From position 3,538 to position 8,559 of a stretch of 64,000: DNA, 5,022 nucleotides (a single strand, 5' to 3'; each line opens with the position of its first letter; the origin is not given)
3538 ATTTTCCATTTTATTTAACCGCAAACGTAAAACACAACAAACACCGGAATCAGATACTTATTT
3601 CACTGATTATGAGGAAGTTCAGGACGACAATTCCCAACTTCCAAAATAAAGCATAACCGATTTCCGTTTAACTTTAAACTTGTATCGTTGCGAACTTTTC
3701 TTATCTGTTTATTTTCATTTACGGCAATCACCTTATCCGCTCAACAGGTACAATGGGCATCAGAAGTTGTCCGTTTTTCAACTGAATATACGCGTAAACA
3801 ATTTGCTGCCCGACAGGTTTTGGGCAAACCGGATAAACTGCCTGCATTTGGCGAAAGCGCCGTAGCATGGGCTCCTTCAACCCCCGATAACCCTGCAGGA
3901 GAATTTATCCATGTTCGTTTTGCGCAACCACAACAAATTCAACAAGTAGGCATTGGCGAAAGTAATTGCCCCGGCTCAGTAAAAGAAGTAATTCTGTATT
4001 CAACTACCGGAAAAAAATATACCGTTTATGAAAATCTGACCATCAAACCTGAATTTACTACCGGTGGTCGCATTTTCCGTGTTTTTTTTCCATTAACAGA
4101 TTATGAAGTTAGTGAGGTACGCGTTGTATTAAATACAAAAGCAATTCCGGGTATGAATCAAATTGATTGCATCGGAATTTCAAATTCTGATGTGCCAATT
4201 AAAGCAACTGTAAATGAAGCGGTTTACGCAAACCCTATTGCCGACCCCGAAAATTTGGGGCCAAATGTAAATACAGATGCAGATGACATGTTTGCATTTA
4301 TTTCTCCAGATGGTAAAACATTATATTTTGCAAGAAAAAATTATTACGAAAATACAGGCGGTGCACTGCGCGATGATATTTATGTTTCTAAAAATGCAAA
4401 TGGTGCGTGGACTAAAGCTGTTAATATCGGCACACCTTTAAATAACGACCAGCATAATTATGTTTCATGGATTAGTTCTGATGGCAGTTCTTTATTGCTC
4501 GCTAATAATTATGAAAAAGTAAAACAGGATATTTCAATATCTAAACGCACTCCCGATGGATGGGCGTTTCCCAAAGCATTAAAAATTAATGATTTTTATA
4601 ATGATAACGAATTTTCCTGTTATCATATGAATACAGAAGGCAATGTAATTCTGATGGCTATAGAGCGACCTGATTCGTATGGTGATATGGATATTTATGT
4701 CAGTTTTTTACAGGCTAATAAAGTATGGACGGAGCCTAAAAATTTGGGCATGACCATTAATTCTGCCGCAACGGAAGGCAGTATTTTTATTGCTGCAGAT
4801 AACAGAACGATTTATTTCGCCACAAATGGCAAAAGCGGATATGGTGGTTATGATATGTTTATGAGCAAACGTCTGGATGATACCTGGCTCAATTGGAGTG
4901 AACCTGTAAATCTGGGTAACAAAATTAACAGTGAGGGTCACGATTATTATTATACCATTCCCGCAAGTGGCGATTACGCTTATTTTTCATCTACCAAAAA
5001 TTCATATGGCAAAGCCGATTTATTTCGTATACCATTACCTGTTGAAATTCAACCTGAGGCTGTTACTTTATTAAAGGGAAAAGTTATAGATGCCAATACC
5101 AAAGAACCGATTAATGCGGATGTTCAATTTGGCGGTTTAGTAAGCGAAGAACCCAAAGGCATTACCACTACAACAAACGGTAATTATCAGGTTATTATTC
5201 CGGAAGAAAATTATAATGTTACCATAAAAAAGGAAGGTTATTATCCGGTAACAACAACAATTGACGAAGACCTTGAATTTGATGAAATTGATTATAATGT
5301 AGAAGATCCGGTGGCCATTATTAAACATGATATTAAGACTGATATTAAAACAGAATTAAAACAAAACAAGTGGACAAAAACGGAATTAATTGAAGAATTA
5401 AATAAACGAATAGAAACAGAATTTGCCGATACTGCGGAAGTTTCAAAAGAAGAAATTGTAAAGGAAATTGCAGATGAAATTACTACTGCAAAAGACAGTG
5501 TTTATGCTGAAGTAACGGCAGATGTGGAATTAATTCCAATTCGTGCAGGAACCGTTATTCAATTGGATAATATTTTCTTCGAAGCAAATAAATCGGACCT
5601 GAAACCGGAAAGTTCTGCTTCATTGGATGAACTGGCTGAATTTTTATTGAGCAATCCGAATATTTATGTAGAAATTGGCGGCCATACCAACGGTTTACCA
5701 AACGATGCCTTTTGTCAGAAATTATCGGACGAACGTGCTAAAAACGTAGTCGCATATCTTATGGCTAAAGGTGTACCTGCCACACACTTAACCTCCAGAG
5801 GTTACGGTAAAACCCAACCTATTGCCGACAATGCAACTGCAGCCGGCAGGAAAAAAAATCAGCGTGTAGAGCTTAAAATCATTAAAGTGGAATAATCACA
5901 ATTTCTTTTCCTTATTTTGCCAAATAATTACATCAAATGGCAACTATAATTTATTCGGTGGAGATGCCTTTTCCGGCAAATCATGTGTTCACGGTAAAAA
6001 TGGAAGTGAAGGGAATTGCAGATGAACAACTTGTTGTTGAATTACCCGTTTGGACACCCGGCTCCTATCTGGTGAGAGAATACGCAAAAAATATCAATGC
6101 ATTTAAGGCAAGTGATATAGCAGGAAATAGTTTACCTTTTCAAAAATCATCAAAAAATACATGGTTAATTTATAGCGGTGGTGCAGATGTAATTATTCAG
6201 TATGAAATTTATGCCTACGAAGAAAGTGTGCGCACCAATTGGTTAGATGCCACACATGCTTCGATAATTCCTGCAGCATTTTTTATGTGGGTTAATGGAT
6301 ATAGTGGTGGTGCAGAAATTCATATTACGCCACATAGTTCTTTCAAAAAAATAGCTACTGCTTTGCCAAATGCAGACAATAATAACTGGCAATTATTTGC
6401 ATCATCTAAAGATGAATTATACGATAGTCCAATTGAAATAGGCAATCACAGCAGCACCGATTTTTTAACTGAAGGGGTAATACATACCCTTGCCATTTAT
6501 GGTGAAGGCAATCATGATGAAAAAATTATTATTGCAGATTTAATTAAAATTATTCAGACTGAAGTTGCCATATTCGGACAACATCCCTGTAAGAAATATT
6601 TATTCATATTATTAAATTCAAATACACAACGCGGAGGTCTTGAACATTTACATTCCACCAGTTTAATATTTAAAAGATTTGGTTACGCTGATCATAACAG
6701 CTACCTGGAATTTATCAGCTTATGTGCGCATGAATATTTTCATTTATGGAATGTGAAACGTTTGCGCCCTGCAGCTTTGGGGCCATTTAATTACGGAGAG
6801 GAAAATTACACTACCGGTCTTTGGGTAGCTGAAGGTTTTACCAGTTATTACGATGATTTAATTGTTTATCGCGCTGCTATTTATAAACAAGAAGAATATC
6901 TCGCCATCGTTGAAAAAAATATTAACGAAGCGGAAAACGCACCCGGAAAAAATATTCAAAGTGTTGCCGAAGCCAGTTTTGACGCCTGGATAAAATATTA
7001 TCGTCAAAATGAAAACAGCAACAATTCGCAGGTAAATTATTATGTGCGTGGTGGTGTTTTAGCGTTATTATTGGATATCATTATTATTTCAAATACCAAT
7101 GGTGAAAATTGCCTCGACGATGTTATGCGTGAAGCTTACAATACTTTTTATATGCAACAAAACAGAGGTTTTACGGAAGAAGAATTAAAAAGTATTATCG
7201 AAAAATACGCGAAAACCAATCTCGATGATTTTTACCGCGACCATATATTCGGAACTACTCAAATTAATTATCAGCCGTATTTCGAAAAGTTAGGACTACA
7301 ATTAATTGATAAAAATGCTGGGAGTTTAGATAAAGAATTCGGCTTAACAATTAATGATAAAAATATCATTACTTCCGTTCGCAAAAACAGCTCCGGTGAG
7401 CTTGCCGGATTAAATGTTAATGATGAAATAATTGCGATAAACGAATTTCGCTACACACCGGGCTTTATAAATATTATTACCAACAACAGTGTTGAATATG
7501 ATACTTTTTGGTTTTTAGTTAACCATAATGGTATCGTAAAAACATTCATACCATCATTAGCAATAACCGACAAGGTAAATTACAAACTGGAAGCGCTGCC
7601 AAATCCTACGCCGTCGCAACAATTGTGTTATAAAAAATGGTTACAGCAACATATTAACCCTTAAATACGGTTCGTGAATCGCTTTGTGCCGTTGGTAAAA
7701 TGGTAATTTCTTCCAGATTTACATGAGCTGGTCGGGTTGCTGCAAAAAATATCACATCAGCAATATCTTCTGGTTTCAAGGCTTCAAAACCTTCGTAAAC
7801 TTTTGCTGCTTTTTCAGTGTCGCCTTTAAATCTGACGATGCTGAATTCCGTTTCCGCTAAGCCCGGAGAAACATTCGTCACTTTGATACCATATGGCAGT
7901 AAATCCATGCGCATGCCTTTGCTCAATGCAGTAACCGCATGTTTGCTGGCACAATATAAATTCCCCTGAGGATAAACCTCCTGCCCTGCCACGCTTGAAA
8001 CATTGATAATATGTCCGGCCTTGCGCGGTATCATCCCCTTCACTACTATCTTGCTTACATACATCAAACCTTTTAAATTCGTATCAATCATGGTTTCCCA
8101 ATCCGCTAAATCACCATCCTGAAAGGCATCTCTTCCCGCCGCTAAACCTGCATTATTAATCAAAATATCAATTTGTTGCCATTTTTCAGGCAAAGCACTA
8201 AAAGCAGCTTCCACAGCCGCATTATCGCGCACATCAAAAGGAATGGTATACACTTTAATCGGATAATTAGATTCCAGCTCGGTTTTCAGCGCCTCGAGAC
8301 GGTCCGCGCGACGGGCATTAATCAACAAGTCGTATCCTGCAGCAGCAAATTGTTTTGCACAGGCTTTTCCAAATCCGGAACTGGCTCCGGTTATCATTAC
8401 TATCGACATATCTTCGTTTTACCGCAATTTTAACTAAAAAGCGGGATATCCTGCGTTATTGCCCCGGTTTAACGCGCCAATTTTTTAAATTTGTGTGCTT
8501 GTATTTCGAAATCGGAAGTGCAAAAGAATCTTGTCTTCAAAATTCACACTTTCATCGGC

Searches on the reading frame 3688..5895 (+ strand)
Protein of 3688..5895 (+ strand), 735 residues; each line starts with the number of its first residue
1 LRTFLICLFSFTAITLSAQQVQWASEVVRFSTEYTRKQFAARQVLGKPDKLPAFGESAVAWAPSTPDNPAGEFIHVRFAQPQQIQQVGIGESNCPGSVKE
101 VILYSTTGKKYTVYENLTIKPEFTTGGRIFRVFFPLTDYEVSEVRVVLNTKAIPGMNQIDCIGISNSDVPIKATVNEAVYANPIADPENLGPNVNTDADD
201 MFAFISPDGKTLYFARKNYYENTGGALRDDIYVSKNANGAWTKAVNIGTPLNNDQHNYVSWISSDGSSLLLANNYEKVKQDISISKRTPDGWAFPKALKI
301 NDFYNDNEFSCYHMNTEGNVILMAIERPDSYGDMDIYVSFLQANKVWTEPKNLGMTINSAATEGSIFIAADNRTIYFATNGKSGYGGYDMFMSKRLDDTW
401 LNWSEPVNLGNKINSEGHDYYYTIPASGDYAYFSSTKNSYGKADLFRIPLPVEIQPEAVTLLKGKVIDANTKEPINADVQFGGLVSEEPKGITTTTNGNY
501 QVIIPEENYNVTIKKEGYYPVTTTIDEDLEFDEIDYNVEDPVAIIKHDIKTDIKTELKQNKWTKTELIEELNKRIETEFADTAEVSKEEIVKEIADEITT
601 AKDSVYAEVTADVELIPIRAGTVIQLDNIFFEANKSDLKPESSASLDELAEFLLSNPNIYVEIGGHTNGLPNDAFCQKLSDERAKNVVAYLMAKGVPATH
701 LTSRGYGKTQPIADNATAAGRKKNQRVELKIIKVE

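Call 37: search_protein_families(library=pfam, proteins=[window:3688-5895:+], max_evalue=0.001)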
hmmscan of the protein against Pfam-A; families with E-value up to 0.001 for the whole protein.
window:3688-5895:+ (735 aa): 4 families
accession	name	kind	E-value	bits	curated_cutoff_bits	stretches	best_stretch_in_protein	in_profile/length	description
PF00691.25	OmpA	-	4.4e-20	72.3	27.2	1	630-724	1-97/98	OmpA family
PF07676.18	PD40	-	1.1e-14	54.4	20.9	1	190-216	1-27/38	WD40-like Beta Propeller Repeat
PF13620.12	CarboxypepD_reg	-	2.6e-07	31.3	32.3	1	462-524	2-65/82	Carboxypeptidase regulatory-like domain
PF13715.12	CarbopepD_reg_2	-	3.1e-06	27.6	32.2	1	462-526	1-63/88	CarboxypepD_reg-like domain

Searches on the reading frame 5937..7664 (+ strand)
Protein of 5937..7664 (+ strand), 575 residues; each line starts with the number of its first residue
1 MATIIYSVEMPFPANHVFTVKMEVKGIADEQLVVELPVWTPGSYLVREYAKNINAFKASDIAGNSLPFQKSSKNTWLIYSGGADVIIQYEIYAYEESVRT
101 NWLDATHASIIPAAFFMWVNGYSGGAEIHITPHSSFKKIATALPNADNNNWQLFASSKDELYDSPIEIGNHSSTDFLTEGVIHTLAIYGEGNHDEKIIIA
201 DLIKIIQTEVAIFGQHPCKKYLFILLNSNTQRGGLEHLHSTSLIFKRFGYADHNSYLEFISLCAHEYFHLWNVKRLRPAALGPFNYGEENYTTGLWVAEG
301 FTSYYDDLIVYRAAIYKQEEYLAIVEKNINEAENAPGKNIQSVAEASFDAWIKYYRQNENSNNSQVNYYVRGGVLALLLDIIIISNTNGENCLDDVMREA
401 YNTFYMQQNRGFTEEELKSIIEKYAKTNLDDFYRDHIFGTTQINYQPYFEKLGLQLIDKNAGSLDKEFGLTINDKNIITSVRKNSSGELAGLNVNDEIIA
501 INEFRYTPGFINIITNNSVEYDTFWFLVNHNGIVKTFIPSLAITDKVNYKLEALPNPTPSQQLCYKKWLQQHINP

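Call 37: search_protein_families(library=pfam, proteins=[window:5937-7664:+], max_evalue=0.001)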
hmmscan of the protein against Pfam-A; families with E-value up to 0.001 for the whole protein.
window:5937-7664:+ (575 aa): 3 families
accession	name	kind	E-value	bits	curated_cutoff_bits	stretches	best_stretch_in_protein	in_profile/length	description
PF05299.18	Peptidase_M61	-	3.9e-47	159.9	22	1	259-374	2-117/118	M61 glycyl aminopeptidase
PF17899.6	Peptidase_M61_N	-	1.2e-42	146.2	23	1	6-170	2-168/168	Peptidase M61 N-terminal domain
PF17820.7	PDZ_6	-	0.00028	21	27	1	477-502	1-26/54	PDZ domain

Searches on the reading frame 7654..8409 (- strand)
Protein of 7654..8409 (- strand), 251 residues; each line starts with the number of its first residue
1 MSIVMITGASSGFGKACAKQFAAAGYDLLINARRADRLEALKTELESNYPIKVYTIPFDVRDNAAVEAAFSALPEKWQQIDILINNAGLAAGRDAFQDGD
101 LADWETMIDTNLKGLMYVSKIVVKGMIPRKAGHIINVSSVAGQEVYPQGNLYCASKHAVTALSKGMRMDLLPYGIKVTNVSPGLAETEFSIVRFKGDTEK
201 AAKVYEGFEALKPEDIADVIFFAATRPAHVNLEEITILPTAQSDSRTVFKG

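Call 37: search_protein_families(library=pfam, proteins=[window:7654-8409:-], max_evalue=0.001)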
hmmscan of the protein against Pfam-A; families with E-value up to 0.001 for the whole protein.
window:7654-8409:- (251 aa): 4 families
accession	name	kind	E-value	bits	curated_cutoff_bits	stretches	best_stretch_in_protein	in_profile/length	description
PF00106.31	adh_short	-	5.1e-57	193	26.6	1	3-190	2-187/195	short chain dehydrogenase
PF13561.12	adh_short_C2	-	1e-43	150.1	27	1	8-225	1-218/236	Enoyl-(Acyl carrier protein) reductase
PF08659.16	KR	-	6.8e-13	49.4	22.6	1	3-167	2-164/180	KR domain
PF01370.27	Epimerase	-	0.00012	22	20.9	1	4-167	1-157/240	NAD dependent epimerase/dehydratase family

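Call 42: find_encoding_contigs(protein=window:7654-8409:-, flank=10000, max_places=8)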
Protein window:7654-8409:- (251 aa): 21 contigs read that carry it; 8 places shown.
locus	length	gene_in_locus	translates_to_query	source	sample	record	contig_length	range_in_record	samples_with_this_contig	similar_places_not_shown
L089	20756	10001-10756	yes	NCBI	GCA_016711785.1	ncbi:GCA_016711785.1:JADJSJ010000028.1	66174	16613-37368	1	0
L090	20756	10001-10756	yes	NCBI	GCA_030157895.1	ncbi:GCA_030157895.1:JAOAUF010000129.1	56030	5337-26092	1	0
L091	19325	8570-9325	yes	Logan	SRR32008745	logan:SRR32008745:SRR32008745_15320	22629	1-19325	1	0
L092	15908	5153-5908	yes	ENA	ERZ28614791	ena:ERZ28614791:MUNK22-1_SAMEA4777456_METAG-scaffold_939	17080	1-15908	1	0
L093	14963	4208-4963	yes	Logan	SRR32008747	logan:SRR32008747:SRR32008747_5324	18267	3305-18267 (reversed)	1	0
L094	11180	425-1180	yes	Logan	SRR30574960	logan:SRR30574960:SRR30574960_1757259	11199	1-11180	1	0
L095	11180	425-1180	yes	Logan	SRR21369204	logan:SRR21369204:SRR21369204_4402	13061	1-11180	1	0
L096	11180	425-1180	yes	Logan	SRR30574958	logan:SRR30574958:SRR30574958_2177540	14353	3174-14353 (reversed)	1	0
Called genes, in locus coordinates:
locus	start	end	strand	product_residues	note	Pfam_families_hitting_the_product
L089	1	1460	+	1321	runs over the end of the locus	PF00932:LTD, PF13290:CHB_HEX_C_1, PF13287:Fn3_assoc, PF08757:CotH, PF18998:Flg_new_2 (weak), PF00932:LTD, PF18962:Por_Secre_tail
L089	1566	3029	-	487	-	PF18962:Por_Secre_tail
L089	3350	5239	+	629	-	PF11551:Omp28, PF18962:Por_Secre_tail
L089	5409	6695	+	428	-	PF18962:Por_Secre_tail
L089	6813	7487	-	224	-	-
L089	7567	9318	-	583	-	-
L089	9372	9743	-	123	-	PF13620:CarboxypepD_reg, PF13715:CarbopepD_reg_2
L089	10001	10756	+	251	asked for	PF00106:adh_short, PF08659:KR, PF13561:adh_short_C2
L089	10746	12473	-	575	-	PF17899:Peptidase_M61_N, PF05299:Peptidase_M61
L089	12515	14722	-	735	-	PF25900:PAPPA (weak), PF07676:PD40 (weak), PF13620:CarboxypepD_reg (weak), PF13715:CarbopepD_reg_2 (weak), PF00691:OmpA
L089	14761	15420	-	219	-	-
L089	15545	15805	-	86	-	PF00196:GerE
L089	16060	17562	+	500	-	-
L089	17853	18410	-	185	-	-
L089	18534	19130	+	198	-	PF01555:N6_N4_Mtase, PF01170:UPF0020 (weak)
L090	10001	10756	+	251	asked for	PF00106:adh_short, PF08659:KR, PF13561:adh_short_C2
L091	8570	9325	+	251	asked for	PF00106:adh_short, PF08659:KR, PF13561:adh_short_C2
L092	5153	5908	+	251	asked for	PF00106:adh_short, PF08659:KR, PF13561:adh_short_C2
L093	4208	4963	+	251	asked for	PF00106:adh_short, PF08659:KR, PF13561:adh_short_C2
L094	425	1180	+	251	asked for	PF00106:adh_short, PF08659:KR, PF13561:adh_short_C2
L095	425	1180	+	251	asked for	PF00106:adh_short, PF08659:KR, PF13561:adh_short_C2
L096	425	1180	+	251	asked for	PF00106:adh_short, PF08659:KR, PF13561:adh_short_C2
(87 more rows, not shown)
